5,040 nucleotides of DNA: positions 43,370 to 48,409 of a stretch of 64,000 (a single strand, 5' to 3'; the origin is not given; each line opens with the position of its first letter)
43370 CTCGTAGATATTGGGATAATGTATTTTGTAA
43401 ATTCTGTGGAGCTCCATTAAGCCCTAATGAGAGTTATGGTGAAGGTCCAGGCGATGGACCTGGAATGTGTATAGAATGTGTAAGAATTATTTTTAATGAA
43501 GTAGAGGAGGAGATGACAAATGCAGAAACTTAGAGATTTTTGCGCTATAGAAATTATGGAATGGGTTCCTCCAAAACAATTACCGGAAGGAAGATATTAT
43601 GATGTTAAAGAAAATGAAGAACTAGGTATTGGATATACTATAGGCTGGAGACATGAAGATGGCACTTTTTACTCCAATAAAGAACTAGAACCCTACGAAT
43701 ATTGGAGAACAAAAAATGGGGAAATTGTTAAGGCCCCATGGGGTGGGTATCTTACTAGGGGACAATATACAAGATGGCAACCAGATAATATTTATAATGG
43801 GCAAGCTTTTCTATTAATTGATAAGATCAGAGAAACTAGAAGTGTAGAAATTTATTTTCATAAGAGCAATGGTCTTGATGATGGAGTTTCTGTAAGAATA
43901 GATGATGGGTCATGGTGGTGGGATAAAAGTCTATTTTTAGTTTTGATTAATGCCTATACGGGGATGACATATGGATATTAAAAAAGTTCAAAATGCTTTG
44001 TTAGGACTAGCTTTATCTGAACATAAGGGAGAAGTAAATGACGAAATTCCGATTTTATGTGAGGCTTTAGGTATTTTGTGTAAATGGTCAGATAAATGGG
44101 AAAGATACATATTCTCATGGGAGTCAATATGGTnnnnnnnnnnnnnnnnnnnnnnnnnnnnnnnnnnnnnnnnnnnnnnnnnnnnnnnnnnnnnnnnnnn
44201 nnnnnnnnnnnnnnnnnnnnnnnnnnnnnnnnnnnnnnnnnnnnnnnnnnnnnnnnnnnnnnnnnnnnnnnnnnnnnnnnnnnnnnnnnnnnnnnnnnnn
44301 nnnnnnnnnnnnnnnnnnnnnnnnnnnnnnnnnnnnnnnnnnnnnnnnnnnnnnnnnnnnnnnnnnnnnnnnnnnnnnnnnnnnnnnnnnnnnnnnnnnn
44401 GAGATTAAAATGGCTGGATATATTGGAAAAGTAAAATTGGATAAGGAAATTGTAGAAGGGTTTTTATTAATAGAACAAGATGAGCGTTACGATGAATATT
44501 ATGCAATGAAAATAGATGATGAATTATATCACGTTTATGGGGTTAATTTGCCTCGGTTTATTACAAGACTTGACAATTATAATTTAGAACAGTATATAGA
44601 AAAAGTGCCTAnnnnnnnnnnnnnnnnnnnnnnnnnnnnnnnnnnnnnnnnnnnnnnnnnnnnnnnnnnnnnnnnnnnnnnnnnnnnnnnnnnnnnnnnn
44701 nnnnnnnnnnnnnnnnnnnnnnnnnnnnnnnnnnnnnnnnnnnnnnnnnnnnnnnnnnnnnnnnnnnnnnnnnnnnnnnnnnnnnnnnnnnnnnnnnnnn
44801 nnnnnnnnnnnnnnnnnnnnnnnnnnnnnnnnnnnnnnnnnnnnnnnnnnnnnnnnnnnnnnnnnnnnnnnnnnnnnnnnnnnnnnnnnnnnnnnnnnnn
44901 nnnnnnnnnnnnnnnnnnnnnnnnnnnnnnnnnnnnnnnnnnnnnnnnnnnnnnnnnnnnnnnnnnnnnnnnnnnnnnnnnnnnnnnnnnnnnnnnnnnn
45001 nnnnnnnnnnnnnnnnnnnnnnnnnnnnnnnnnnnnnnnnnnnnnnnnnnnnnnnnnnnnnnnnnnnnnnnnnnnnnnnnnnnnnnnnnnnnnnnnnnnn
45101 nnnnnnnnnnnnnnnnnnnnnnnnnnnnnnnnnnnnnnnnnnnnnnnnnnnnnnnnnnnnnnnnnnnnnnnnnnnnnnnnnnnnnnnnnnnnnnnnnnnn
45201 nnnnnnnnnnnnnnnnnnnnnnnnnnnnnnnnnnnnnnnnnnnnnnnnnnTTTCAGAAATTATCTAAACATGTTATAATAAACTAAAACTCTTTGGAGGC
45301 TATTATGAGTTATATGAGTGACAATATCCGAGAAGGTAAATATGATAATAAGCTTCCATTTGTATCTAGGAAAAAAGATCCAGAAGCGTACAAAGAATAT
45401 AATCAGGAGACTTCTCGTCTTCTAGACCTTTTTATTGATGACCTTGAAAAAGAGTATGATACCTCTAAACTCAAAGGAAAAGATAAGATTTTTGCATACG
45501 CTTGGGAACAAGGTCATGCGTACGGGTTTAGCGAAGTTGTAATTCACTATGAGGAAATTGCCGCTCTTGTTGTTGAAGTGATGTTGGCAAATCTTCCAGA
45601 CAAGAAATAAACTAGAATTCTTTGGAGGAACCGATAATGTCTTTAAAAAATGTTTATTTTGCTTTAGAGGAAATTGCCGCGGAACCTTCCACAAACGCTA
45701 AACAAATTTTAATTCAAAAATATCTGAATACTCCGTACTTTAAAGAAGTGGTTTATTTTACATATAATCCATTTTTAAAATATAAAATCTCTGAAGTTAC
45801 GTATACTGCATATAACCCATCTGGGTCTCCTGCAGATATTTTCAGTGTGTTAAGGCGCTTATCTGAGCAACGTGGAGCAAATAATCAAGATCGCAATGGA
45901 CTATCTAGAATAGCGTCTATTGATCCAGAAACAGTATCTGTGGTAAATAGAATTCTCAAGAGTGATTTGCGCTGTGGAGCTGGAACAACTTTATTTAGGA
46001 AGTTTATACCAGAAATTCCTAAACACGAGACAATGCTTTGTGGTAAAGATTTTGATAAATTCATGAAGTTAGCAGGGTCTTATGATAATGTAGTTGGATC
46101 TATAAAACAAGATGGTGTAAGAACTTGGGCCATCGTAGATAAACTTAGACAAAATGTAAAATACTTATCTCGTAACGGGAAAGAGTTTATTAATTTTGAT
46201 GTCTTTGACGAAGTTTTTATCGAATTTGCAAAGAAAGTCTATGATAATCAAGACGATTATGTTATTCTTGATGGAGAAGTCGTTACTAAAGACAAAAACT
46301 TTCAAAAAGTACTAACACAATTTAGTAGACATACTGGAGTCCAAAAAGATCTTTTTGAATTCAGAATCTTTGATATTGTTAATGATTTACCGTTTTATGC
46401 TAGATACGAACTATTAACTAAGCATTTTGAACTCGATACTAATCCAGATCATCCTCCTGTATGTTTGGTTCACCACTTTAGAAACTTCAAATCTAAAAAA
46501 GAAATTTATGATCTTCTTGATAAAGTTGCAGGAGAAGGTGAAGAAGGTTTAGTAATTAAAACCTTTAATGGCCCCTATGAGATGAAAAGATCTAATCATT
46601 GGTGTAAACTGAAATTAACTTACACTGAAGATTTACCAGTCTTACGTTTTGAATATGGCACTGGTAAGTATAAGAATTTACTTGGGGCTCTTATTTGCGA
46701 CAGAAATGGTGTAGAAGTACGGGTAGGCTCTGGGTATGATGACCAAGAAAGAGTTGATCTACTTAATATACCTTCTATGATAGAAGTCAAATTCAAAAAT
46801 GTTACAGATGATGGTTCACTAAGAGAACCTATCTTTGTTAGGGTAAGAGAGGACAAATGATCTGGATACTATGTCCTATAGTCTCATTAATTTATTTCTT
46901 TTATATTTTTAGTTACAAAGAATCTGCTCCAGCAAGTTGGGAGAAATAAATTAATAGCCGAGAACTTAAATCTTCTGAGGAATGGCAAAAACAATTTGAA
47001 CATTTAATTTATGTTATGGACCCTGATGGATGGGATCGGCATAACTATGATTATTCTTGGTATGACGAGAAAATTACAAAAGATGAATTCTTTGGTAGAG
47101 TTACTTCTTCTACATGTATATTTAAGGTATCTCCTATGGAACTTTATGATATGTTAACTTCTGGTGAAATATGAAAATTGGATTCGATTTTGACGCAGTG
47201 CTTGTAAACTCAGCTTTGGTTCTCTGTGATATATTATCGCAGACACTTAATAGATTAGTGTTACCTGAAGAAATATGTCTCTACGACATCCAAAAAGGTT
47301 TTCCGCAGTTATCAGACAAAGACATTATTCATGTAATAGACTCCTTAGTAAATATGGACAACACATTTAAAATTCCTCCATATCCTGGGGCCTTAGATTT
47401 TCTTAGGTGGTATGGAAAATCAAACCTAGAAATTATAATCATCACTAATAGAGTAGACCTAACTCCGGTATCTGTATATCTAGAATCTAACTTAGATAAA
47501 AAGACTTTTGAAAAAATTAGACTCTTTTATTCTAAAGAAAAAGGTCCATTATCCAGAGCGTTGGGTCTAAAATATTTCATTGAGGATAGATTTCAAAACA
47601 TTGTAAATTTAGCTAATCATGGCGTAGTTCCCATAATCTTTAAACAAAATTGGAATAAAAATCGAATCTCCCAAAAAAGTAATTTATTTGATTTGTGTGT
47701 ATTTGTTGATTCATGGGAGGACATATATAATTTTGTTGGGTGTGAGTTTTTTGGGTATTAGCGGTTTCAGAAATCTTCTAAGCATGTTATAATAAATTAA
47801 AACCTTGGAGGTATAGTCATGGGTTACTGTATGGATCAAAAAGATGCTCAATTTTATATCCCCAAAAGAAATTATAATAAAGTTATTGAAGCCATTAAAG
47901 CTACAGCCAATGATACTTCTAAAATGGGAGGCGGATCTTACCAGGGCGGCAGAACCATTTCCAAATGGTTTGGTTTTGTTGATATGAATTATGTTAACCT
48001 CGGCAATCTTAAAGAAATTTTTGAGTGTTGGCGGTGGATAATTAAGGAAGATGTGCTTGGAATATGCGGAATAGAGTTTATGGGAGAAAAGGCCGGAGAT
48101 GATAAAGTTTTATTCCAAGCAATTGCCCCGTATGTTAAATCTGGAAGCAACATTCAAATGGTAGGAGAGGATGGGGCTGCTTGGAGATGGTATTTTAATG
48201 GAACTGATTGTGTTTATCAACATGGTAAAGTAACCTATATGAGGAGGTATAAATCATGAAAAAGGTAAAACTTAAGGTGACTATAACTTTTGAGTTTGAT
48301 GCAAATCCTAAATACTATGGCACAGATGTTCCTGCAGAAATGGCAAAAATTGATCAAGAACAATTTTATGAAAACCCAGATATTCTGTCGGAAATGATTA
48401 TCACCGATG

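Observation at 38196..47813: Seven copies of a conserved promoter-leader cassette: GTTTCAG(AA)-N17-TGnTATAAT-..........(T)TTGGAGG-start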

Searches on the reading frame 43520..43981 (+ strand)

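Call 37: search_protein_families(library=phrogs, proteins=[window:43520-43981:+], max_evalue=0.01)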
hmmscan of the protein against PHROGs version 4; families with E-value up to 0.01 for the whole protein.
window:43520-43981:+ (153 aa): 0 families

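Call 73: search_protein_families(library=pfam, proteins=[window:43520-43981:+], max_evalue=1)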
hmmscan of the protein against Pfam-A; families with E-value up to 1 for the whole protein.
window:43520-43981:+ (153 aa): 1 family
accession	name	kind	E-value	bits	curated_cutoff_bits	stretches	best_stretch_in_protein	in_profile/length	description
PF17607.7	DUF5503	-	0.074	13.8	30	1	76-106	77-108/116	Family of unknown function (DUF5503)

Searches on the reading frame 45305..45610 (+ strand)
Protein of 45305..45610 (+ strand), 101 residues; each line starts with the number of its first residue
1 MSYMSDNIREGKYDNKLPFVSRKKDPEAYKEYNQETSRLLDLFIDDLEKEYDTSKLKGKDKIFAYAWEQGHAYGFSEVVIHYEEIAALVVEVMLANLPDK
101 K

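Call 37: search_protein_families(library=phrogs, proteins=[window:45305-45610:+], max_evalue=0.01)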
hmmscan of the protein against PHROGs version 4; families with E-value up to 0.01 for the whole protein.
window:45305-45610:+ (101 aa): 2 families
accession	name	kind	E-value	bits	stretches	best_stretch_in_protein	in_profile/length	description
phrog_10980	-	unknown function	6.9e-18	66.2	1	20-95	42-117/119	-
phrog_38032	-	unknown function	2.2e-07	31.9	1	45-89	22-66/67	-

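Call 73: search_protein_families(library=pfam, proteins=[window:45305-45610:+], max_evalue=1)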
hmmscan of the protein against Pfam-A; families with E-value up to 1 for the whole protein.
window:45305-45610:+ (101 aa): 0 families

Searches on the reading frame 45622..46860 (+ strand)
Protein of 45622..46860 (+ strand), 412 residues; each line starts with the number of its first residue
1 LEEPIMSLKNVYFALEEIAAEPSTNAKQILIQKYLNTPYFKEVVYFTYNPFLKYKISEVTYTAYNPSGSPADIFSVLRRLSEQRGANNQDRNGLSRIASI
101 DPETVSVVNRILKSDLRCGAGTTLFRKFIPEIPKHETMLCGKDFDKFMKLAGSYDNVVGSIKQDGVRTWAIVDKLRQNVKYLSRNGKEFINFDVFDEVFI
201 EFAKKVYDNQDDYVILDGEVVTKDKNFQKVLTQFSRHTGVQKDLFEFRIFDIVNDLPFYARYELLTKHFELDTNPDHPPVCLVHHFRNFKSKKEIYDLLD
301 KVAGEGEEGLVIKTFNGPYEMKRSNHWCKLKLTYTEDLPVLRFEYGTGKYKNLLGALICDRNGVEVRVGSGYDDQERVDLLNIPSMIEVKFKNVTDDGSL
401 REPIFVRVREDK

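Call 13: search_protein_families(library=phrogs, proteins=[window:45622-46860:+])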
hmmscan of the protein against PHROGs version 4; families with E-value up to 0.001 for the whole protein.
window:45622-46860:+ (412 aa): 1 family
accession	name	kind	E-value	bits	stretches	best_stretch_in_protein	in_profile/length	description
phrog_114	-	DNA, RNA and nucleotide metabolism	4.3e-82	277.7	1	5-412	85-501/634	ATP-dependent DNA ligase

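Call 44: find_homologous_proteins(query=window:45637-46860:+, max_evalue=1e-20)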
Query window:45637-46860:+ (407 aa): 149 proteins with E <= 1e-20 among 4014 candidates; the best 120 are listed.
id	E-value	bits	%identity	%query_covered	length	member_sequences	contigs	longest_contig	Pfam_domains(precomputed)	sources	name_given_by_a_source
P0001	7.4e-247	837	90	100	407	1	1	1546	PF14743.13,PF09414.16,PF01068.27,PF04679.22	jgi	jgi:DNA ligase 1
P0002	9.5e-182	622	70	100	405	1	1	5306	PF14743.13,PF09414.16,PF01068.27,PF04679.22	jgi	-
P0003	1.2e-180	619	71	100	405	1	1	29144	PF14743.13,PF01068.27,PF04679.22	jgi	-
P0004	5.6e-173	594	67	100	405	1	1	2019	PF14743.13,PF01068.27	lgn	-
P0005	1.8e-140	487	58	100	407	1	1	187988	PF14743.13,PF01068.27,PF04679.22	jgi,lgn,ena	-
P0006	1.0e-139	484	57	100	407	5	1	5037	PF14743.13,PF01068.27,PF04679.22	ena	-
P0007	1.0e-129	451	53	100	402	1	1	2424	PF14743.13,PF01068.27,PF04679.22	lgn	-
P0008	4.4e-124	433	51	100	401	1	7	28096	PF14743.13,PF09414.16,PF01068.27,PF04679.22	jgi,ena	jgi:DNA ligase-1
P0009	1.2e-115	405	48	100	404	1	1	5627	PF14743.13,PF09414.16,PF01068.27,PF04679.22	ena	-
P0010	3.4e-111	390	48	100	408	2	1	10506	PF14743.13,PF01068.27,PF04679.22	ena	-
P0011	5.3e-111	389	48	100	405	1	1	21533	PF14743.13,PF09414.16,PF01068.27,PF04679.22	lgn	-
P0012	5.6e-108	379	46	100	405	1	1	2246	PF14743.13,PF09414.16,PF01068.27,PF04679.22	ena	-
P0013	2.3e-106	374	49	100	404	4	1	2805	PF14743.13,PF09414.16,PF01068.27,PF04679.22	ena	-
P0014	1.0e-105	372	48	100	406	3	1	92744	PF14743.13,PF01068.27,PF04679.22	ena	-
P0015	1.3e-105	372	46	100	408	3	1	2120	PF14743.13,PF01068.27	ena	-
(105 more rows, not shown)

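Call 45: find_encoding_contigs(protein=P0005, flank=10000, max_places=2)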
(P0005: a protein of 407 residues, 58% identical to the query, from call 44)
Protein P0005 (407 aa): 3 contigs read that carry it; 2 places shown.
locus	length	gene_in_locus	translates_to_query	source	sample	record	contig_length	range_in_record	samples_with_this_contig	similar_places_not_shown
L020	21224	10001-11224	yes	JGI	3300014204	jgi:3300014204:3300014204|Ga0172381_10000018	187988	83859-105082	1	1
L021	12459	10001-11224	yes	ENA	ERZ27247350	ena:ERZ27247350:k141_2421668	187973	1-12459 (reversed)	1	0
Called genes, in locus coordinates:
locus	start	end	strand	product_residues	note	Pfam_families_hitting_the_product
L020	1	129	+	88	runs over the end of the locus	PF24043:DUF7352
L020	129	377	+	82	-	-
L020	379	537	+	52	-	-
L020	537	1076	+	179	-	PF00383:dCMP_cyt_deam_1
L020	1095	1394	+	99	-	-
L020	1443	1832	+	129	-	-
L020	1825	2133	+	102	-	-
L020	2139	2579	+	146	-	-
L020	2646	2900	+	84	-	PF21785:Bflower_2 (weak)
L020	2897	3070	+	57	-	-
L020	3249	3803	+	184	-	-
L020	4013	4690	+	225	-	-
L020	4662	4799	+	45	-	-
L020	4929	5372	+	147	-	-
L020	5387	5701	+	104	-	-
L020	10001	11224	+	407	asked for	PF04679:DNA_ligase_A_C (faint), PF01068:DNA_ligase_A_M, PF14743:DNA_ligase_OB_2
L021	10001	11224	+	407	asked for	PF04679:DNA_ligase_A_C (faint), PF01068:DNA_ligase_A_M, PF14743:DNA_ligase_OB_2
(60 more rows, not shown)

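Call 46: find_encoding_contigs(protein=P0003, flank=10000, max_places=2)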
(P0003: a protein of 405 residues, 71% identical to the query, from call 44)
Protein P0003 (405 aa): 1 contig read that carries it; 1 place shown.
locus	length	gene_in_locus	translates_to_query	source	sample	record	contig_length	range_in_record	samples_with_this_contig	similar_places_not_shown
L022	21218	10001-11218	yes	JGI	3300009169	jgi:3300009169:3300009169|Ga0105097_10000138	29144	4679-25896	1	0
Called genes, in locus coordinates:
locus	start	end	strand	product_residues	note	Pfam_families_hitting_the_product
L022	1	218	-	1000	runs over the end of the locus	PF18013:Phage_lysozyme2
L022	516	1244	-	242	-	PF12322:T4_baseplate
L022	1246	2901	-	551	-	PF24308:DUF7487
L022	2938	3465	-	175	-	PF23849:Phage_TTP_2, PF06841:Phage_T4_gp19 (weak)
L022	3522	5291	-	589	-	PF04984:Phage_sheath_1 (faint), PF17482:Phage_sheath_1C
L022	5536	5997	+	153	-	-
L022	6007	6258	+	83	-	-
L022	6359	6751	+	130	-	-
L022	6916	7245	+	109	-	-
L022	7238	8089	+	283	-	PF01368:DHH (weak), PF02272:DHHA1 (weak)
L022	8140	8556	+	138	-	-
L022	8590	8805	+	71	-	-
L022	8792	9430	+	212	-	-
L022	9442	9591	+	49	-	-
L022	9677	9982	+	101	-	-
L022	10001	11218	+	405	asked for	PF01068:DNA_ligase_A_M, PF14743:DNA_ligase_OB_2, PF04679:DNA_ligase_A_C (weak)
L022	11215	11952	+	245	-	PF07460:NUMOD3 (faint)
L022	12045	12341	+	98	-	-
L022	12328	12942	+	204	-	-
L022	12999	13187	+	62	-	-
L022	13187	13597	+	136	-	-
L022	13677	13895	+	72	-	-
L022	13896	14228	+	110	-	-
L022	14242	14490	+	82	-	-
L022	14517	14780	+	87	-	-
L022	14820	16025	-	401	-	PF07068:Gp23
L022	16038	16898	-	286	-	PF25623:T4_CASP (weak)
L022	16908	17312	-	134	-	-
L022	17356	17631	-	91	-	-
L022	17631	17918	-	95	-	-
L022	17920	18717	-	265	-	PF03420:Peptidase_S77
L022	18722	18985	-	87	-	-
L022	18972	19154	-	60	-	-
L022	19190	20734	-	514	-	PF07230:Portal_T4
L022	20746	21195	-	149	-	PF08722:Tn7_TnsA-like_N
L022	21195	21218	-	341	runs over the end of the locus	PF07484:Collar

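Call 50: find_encoding_contigs(protein=P0008, flank=10000, max_places=1)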
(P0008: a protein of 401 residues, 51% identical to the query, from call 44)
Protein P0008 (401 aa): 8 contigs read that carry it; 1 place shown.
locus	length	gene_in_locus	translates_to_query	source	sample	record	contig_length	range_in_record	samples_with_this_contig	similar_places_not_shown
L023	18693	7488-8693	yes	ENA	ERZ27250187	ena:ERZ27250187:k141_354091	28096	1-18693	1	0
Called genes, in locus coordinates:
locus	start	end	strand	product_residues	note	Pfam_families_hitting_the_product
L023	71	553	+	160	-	PF00782:DSPc (weak)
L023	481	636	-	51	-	-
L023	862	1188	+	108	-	-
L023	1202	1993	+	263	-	-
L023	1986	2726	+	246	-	-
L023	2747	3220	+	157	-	-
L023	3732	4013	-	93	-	-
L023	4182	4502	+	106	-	-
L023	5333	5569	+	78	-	-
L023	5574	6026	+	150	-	-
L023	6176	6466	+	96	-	-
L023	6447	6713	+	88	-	-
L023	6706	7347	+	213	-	-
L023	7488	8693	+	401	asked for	PF01068:DNA_ligase_A_M, PF09414:RNA_ligase (weak), PF14743:DNA_ligase_OB_2, PF04679:DNA_ligase_A_C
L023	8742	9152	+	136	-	-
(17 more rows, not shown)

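Call 51: find_encoding_contigs(protein=P0014, flank=10000, max_places=1)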
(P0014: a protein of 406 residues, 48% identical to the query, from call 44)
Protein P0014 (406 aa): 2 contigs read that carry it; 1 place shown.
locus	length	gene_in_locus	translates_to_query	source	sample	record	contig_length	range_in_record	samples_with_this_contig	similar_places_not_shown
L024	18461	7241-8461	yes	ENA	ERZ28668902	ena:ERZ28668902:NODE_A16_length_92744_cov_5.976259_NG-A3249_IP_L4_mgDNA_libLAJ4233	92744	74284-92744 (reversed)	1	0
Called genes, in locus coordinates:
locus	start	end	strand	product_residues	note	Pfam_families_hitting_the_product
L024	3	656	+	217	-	?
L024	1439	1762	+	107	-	-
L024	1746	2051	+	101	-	-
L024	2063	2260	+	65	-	-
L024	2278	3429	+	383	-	PF00154:RecA_N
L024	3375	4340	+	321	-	PF02739:5_3_exonuc_N, PF01367:5_3_exonuc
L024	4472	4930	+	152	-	PF05443:ROS_MUCR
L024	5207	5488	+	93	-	-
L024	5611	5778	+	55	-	-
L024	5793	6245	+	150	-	-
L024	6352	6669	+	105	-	-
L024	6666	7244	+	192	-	PF24608:PDDEXK_15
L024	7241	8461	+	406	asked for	PF01068:DNA_ligase_A_M, PF04679:DNA_ligase_A_C (faint), PF14743:DNA_ligase_OB_2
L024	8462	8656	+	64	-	-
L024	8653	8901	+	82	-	-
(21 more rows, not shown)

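Call 52: find_encoding_contigs(protein=P0011, flank=10000, max_places=1)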
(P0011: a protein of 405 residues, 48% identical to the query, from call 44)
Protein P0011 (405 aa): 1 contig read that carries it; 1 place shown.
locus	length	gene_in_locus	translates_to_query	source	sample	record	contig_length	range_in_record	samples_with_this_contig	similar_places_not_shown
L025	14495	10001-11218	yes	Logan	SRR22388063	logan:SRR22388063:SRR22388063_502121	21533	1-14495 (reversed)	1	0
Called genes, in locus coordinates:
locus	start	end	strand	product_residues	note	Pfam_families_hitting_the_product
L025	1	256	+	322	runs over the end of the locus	PF08722:Tn7_TnsA-like_N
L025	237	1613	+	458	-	-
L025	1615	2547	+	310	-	PF22945:LEM-3_GIY-YIG (weak), PF07460:NUMOD3 (faint)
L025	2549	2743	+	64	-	-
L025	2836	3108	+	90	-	-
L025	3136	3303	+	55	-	PF06689:zf-C4_ClpX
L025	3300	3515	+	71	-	-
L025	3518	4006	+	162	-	-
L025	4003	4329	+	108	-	-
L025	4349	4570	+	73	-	-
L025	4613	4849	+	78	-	-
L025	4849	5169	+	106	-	-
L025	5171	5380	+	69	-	-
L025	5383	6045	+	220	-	PF01555:N6_N4_Mtase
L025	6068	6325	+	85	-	-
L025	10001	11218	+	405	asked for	PF01068:DNA_ligase_A_M, PF09414:RNA_ligase (weak), PF04679:DNA_ligase_A_C (faint), PF14743:DNA_ligase_OB_2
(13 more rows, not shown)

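Call 96: find_encoding_contigs(protein=P0004, flank=5000, max_places=1)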
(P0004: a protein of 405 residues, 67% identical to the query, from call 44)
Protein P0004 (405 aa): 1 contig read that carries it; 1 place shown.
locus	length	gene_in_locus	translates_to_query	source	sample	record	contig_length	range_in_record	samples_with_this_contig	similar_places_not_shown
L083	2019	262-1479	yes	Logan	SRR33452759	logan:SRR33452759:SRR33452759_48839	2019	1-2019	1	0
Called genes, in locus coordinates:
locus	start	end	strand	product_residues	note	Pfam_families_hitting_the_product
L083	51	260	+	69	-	-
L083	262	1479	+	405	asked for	PF01068:DNA_ligase_A_M, PF14743:DNA_ligase_OB_2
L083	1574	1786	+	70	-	-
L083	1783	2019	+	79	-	?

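Call 97: find_encoding_contigs(protein=P0006, flank=5000, max_places=1)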
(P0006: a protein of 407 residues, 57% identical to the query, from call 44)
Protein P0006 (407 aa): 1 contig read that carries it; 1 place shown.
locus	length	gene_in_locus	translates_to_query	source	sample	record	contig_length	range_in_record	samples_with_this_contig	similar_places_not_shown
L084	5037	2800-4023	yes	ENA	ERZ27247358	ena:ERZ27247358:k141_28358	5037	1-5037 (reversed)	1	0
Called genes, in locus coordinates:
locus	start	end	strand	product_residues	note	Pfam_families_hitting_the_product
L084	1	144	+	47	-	?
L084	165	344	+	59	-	-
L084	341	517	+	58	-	-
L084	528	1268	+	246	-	PF00303:Thymidylat_synt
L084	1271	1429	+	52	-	-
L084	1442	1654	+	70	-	-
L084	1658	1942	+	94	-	-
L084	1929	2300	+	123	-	-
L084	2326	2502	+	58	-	-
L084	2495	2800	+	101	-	-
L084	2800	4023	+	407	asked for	PF04679:DNA_ligase_A_C (faint), PF01068:DNA_ligase_A_M, PF14743:DNA_ligase_OB_2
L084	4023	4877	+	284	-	PF07460:NUMOD3 (faint)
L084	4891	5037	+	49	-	?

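Call 98: find_encoding_contigs(protein=P0001, flank=5000, max_places=1)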
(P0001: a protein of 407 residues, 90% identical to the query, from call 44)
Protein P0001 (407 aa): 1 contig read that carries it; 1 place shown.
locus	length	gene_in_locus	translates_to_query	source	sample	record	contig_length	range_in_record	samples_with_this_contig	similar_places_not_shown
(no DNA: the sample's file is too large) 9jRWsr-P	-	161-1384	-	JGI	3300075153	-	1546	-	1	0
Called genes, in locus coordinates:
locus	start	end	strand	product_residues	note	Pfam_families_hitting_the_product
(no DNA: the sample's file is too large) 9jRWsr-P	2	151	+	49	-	?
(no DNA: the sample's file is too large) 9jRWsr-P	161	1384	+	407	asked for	PF01068:DNA_ligase_A_M, PF09414:RNA_ligase (faint), PF04679:DNA_ligase_A_C (faint), PF14743:DNA_ligase_OB_2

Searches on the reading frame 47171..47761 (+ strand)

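Call 37: search_protein_families(library=phrogs, proteins=[window:47171-47761:+], max_evalue=0.01)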
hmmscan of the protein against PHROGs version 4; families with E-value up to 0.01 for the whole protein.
window:47171-47761:+ (196 aa): 1 family
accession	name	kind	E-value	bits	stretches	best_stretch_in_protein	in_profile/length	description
phrog_420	-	unknown function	3.3e-14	54.1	1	1-188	14-201/267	unknown function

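Call 73: search_protein_families(library=pfam, proteins=[window:47171-47761:+], max_evalue=1)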
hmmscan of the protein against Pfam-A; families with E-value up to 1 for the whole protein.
window:47171-47761:+ (196 aa): 2 families
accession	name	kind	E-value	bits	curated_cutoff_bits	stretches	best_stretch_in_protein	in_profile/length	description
PF06941.18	NT5C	-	0.00047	20.5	24.8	1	3-189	4-174/180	5' nucleotidase, deoxy (Pyrimidine), cytosolic type C protein (NT5C)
PF13419.12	HAD_2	-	0.001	19.7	23.8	1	5-115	3-124/178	Haloacid dehalogenase-like hydrolase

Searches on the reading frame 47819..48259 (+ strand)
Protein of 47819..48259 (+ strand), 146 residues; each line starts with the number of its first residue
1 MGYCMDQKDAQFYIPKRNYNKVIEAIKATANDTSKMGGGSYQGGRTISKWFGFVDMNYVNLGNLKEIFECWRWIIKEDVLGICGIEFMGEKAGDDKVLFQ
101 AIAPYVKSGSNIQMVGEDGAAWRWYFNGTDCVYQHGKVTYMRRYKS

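Call 37: search_protein_families(library=phrogs, proteins=[window:47819-48259:+], max_evalue=0.01)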
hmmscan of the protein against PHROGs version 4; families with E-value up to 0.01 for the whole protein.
window:47819-48259:+ (146 aa): 1 family
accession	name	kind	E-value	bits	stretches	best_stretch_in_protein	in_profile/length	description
phrog_38862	-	unknown function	5.3e-14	53.6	1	1-141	1-153/155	-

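Call 73: search_protein_families(library=pfam, proteins=[window:47819-48259:+], max_evalue=1)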
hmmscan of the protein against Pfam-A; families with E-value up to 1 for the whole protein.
window:47819-48259:+ (146 aa): 1 family
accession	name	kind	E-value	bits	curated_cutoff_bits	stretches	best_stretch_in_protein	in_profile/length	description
PF21703.3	Gp10A-like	-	0.21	11.7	27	1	7-63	141-197/279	Major capsid protein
